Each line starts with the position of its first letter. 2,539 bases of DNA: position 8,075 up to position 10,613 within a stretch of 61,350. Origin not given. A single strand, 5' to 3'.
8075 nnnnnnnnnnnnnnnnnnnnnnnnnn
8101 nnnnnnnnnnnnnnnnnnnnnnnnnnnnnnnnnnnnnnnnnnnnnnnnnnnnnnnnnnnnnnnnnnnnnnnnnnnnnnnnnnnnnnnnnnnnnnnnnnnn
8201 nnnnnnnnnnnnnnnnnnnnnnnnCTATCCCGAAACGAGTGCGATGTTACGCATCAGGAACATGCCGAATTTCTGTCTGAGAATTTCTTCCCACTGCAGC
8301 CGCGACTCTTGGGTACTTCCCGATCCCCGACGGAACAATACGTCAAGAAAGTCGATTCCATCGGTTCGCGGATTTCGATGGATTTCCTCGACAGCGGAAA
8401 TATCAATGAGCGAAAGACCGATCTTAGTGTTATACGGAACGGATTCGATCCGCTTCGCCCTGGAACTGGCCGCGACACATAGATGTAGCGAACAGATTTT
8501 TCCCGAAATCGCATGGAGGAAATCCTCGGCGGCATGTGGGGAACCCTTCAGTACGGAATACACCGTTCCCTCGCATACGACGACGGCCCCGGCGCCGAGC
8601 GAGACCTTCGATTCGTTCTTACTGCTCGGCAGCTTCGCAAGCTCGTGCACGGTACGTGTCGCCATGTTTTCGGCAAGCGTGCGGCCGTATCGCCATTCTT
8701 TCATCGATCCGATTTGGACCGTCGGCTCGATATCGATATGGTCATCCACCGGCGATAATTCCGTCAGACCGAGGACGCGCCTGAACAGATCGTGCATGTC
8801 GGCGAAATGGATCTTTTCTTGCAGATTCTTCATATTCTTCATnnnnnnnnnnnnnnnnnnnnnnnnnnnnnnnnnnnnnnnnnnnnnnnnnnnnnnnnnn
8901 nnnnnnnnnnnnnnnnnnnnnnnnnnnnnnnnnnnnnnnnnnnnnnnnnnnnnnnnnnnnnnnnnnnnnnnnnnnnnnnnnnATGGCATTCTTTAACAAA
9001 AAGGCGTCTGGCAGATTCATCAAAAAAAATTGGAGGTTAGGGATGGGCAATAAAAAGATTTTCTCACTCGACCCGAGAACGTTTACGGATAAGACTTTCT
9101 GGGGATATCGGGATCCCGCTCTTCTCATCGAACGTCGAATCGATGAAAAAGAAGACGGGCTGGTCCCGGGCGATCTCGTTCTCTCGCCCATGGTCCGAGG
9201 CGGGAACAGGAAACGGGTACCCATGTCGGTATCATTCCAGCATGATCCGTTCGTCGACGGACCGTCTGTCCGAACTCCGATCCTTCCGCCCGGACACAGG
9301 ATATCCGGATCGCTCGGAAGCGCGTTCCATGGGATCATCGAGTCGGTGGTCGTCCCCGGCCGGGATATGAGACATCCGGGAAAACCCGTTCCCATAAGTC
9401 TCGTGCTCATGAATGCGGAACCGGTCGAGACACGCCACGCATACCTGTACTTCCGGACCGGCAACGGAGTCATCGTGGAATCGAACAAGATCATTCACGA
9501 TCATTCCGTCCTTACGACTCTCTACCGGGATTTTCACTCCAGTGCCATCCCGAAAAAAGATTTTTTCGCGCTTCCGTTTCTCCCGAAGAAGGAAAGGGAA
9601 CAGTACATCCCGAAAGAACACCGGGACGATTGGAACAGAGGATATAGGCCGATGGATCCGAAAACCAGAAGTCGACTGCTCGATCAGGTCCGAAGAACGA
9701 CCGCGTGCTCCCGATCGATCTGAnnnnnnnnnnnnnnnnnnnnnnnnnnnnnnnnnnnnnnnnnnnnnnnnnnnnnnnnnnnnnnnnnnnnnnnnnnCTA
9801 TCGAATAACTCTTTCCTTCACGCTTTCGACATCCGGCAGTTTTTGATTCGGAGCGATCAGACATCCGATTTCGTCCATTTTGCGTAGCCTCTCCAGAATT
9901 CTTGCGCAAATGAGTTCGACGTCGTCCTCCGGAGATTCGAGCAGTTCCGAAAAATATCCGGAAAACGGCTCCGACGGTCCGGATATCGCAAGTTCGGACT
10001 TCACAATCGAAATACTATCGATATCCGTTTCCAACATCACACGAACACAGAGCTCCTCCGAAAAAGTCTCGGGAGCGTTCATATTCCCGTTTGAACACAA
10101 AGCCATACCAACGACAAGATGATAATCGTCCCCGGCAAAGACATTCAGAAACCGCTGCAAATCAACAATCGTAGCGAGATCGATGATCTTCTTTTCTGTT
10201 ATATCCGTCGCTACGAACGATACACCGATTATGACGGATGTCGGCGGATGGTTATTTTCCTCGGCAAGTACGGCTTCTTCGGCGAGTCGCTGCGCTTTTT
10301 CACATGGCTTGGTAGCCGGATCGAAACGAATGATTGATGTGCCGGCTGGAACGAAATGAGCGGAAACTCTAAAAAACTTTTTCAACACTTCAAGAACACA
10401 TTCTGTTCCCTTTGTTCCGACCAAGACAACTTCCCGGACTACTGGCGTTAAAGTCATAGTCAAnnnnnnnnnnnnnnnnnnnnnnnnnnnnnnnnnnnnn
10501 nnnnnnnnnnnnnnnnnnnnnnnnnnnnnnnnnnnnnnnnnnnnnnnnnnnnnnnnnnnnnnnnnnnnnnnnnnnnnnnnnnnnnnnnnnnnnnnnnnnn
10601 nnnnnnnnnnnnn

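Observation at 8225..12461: Cluster of four highly diverged Maf-like genes that appear to be pseudo-enzymes, each with its own promoter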

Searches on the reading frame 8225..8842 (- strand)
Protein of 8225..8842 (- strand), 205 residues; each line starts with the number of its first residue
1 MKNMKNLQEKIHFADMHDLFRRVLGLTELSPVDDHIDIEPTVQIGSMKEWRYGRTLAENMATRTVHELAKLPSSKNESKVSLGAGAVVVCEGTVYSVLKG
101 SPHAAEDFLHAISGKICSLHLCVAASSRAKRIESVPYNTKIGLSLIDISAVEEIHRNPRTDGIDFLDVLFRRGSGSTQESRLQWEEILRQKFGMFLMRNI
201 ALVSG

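Call 3: search_protein_families(library=pfam, proteins=[window:8225-8842:-], max_evalue=10)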
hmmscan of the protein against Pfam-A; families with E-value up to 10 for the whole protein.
window:8225-8842:- (205 aa): 0 families

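Call 4: search_protein_families(library=ncbifam, proteins=[window:8225-8842:-], max_evalue=10)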
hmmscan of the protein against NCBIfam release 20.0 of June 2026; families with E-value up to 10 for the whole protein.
window:8225-8842:- (205 aa): 2 families
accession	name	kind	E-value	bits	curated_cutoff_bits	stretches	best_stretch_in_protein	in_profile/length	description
NF010948.0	PRK14368.1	equivalog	0.011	15.1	291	1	52-117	39-103/193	Maf-like protein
NF010943.0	PRK14363.1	equivalog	0.092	12.2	273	1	74-135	57-117/204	Maf-like protein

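Call 6: search_protein_families(library=phrogs, proteins=[window:8225-8842:-], max_evalue=1)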
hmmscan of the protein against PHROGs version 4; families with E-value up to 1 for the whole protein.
window:8225-8842:- (205 aa): 0 families

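Call 7: search_protein_families(library=padloc, proteins=[window:8225-8842:-], max_evalue=1)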
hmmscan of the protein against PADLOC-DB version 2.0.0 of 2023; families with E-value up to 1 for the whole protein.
window:8225-8842:- (205 aa): 1 family
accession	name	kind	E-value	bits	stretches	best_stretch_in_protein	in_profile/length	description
PDLC01501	Cas11e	-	0.053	11.5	1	151-193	135-177/188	CAS-I-E; effector_SS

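Call 9: search_solved_structures(query=window:8225-8842:-, max_evalue=10, show_alignments=2)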
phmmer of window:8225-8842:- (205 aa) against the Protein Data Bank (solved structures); distinct sequences matched with E-value up to 10: 0.

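Call 36: search_solved_structures(query=A4, max_evalue=10, show_alignments=2)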
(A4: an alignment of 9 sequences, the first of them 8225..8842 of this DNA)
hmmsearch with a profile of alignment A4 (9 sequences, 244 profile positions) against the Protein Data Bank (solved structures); distinct sequences matched with E-value up to 10: 12.
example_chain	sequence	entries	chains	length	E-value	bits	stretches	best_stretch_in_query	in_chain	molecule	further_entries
5b5w_A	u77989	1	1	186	0.18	14.4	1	10-51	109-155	MOB kinase activator 1B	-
5b6b_A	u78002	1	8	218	0.25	13.9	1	10-51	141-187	MOB kinase activator 1B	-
5b5v_A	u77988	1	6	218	0.25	13.9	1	10-51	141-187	MOB kinase activator 1B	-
1ex2_A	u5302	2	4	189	0.28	13.8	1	54-166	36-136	PROTEIN MAF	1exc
3mil_A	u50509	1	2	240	0.33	13.5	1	176-235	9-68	Isoamyl acetate-hydrolyzing esterase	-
4heb_A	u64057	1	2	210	0.36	13.4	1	54-166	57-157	Septum formation protein Maf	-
5i5i_A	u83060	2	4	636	0.44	13.1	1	117-192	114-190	Nitrous-oxide reductase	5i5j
5i5m_A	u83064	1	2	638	0.44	13.1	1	117-192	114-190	Nitrous-oxide reductase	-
8e0n_A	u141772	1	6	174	1.2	11.7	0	44-71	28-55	BGL18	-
5yzv_A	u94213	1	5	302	1.3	11.6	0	90-161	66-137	Probable serine/threonine-protein kinase PkwA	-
9cc5_A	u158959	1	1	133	1.8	11.1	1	62-103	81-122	Amylin-NHO-22 Binder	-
8e0m_A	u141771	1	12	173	4.7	9.8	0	40-71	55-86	BGL15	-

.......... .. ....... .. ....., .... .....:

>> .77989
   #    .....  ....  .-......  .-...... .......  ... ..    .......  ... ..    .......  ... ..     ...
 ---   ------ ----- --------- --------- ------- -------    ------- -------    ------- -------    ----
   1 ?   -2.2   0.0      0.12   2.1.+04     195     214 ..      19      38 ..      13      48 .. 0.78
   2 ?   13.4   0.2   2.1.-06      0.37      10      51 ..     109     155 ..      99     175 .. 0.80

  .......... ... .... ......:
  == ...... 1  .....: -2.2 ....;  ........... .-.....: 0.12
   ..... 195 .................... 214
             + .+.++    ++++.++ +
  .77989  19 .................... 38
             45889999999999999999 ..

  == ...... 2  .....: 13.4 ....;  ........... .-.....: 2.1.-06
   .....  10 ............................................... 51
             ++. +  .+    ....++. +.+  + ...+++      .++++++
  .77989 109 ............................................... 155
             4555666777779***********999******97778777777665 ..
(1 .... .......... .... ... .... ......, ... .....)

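Call 37: find_homologous_proteins(query=window:8225-8842:-, max_evalue=10)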
Query window:8225-8842:- (205 aa): 1 proteins with E <= 10 among 244 candidates.
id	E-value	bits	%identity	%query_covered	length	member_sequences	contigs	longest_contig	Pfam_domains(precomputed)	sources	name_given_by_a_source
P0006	2.0e-130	450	100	100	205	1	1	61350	-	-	-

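Call 87: predict_structure(alignment_id=A6)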
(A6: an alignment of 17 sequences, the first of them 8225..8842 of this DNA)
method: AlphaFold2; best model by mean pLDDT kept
length: 205 residues; sequences in the alignment: 17
mean_pLDDT: 65.4   pTM: 0.62
mean pLDDT of the five models: 65.4, 62.6, 62.5, 62.3, 60.9
residues with pLDDT >= 90: 0; 70-90: 75; 50-70: 103; < 50: 27
segments of 3 or more residues with pLDDT < 50: 40-44, 140-146, 158-163, 171-176
pLDDT, mean of each block of 10 residues (from residue 1): 62 65 66 53 55 83 84 72 83 73 65 78 72 54 47 53 52 52 69 69 66
secondary structure, 60 per line:
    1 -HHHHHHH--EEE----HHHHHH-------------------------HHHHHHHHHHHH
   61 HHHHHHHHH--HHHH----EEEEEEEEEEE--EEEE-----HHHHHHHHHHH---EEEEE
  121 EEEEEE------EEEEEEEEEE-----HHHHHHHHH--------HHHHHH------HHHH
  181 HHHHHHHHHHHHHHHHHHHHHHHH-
elements in order: H2-8 E11-13 H18-23 H49-69 H72-75 E80-90 E93-96 H102-112 E116-126 E133-142 H148-156 H165-170 H177-204

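Call 89: fold_search(model_id=the predicted structure, library=pdb)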
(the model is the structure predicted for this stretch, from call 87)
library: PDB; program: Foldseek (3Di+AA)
matches with E <= 10: 619; with E <= 0.001: 16
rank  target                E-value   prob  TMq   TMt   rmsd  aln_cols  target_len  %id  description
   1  4lu1_B                3.3e-07  1.00  0.47  0.53   7.6       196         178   17  Crystal structure of the uncharacterized Maf protein YceF from E. coli, mutant D69A (released 2013-08-14)
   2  4jhc_A                4.2e-07  1.00  0.46  0.48   7.9       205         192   15  Crystal structure of the uncharacterized Maf protein YceF from E. coli (released 2013-03-20)
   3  4jhc_B                4.8e-07  1.00  0.51  0.57   7.4       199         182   18  Crystal structure of the uncharacterized Maf protein YceF from E. coli (released 2013-03-20)
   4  4p0u_B                1.7e-06  1.00  0.52  0.55   7.2       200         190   14  YhdE E33A p4 space group (released 2014-05-14)
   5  4lu1_A                1.7e-06  1.00  0.46  0.49   7.9       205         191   15  Crystal structure of the uncharacterized Maf protein YceF from E. coli, mutant D69A (released 2013-08-14)
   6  4heb_A                3.0e-06  1.00  0.51  0.56   6.9       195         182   12  The Crystal structure of Maf protein of Bacillus subtilis (released 2012-10-24)
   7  4heb_B                3.8e-06  1.00  0.51  0.57   6.8       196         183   12  The Crystal structure of Maf protein of Bacillus subtilis (released 2012-10-24)
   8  4p0u_A                4.1e-06  1.00  0.50  0.55   4.2       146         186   14  YhdE E33A p4 space group (released 2014-05-14)
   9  2p5x_A                7.7e-06  1.00  0.46  0.46   8.7       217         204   14  Crystal structure of Maf domain of human N-acetylserotonin O-methyltransferase-like protein (released 2007-03-27)
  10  2amh                  8.7e-06  1.00  0.45  0.47   9.7       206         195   15  Crystal Structure of Maf-like Protein Tbru21784AAA from T.brucei (released 2005-08-16)
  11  4p0e_A                1.3e-05  1.00  0.50  0.54   6.9       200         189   18  YhdE E33A (p212121 space group) (released 2014-04-30)
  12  1ex2_A                1.4e-05  1.00  0.46  0.50   7.1       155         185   14  CRYSTAL STRUCTURE OF BACILLUS SUBTILIS MAF PROTEIN (released 2000-06-14)
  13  2p5x_B                3.9e-05  1.00  0.41  0.41   5.5       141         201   17  Crystal structure of Maf domain of human N-acetylserotonin O-methyltransferase-like protein (released 2007-03-27)
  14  4oo0_A                2.3e-04  1.00  0.47  0.46   7.8       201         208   13  Crystal Structure of Maf-like protein BceJ2315_23540 from Burkholderia cenocepacia (released 2014-02-12)
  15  8ji1_A                8.2e-04  0.98  0.41  0.42   7.1       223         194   12  Crystal structure of Ham1 from Plasmodium falciparum (released 2024-05-29)
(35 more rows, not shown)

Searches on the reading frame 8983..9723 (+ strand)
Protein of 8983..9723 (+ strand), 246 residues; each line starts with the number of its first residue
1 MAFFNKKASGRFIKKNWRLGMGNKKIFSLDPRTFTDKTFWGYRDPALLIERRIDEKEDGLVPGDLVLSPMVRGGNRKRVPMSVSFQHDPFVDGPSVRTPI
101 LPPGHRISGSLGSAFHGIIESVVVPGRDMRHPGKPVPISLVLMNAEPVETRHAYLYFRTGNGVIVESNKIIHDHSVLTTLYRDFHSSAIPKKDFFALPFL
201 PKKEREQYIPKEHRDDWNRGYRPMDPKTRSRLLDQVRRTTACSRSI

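Call 3: search_protein_families(library=pfam, proteins=[window:8983-9723:+], max_evalue=10)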
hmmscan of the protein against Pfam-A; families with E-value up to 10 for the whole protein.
window:8983-9723:+ (246 aa): 0 families

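Call 4: search_protein_families(library=ncbifam, proteins=[window:8983-9723:+], max_evalue=10)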
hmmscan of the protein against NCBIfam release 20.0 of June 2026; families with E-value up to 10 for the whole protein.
window:8983-9723:+ (246 aa): 0 families

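Call 6: search_protein_families(library=phrogs, proteins=[window:8983-9723:+], max_evalue=1)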
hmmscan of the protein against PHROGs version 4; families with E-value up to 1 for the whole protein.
window:8983-9723:+ (246 aa): 0 families

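Call 7: search_protein_families(library=padloc, proteins=[window:8983-9723:+], max_evalue=1)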
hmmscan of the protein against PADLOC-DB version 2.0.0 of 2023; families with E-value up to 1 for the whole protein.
window:8983-9723:+ (246 aa): 0 families

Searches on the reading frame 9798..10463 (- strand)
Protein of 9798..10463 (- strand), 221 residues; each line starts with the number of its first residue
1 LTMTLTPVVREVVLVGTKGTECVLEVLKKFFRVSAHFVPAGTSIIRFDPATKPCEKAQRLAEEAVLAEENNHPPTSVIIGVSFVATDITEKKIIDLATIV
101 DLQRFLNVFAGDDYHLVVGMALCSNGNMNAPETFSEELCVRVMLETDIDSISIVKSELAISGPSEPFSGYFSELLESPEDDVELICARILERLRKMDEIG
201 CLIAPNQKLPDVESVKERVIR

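Call 3: search_protein_families(library=pfam, proteins=[window:9798-10463:-], max_evalue=10)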
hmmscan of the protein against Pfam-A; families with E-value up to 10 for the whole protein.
window:9798-10463:- (221 aa): 0 families

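Call 4: search_protein_families(library=ncbifam, proteins=[window:9798-10463:-], max_evalue=10)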
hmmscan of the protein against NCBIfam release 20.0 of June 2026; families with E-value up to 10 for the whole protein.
window:9798-10463:- (221 aa): 0 families

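Call 6: search_protein_families(library=phrogs, proteins=[window:9798-10463:-], max_evalue=1)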
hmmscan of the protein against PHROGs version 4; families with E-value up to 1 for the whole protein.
window:9798-10463:- (221 aa): 2 families
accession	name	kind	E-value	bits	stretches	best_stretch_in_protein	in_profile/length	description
phrog_12288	-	unknown function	0.23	12.5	1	66-115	27-76/137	-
phrog_34789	-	unknown function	0.34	12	1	58-107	21-69/88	-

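Call 7: search_protein_families(library=padloc, proteins=[window:9798-10463:-], max_evalue=1)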
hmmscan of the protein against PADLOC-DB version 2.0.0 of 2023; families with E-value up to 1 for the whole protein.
window:9798-10463:- (221 aa): 0 families

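Call 10: search_solved_structures(query=window:9798-10463:-, max_evalue=10, show_alignments=2)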
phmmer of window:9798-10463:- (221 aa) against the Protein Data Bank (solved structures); distinct sequences matched with E-value up to 10: 3.
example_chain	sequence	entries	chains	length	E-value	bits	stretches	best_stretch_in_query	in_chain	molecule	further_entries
3stx_A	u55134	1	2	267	0.0088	18.8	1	70-119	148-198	Methylketone synthase 1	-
3stt_A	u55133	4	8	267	0.01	18.6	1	70-118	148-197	Methylketone synthase I | Methylketone synthase 1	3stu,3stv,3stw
3sty_A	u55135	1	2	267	0.01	18.6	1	70-118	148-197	Methylketone synthase 1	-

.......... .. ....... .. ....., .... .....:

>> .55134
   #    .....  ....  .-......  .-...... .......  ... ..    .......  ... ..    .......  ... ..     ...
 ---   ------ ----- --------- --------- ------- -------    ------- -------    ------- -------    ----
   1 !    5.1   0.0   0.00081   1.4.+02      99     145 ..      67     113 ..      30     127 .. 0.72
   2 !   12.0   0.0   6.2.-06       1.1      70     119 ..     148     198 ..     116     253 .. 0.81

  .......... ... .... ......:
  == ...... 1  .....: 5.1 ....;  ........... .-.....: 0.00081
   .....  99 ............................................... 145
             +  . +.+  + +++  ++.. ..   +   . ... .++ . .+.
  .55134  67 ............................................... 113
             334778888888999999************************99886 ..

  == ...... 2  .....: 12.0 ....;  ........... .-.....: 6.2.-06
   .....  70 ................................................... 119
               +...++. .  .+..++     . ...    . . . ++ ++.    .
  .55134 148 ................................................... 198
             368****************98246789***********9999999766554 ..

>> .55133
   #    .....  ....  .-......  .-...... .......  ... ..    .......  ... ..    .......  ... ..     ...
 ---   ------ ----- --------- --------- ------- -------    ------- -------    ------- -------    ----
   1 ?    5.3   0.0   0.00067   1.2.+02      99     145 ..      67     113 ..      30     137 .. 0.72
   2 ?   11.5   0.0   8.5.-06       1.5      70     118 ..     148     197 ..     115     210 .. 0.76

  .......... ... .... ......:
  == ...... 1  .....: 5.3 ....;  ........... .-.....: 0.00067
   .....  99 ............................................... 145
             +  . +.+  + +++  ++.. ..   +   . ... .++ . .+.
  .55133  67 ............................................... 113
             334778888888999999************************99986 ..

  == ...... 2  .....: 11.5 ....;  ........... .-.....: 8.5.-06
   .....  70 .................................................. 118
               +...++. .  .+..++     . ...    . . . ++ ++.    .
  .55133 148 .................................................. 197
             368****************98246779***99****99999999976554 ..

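Call 13: find_homologous_proteins(query=window:9798-10463:-, max_evalue=0.01)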
Query window:9798-10463:-: 282 candidates shared short words with the query, none scored E <= 0.01.
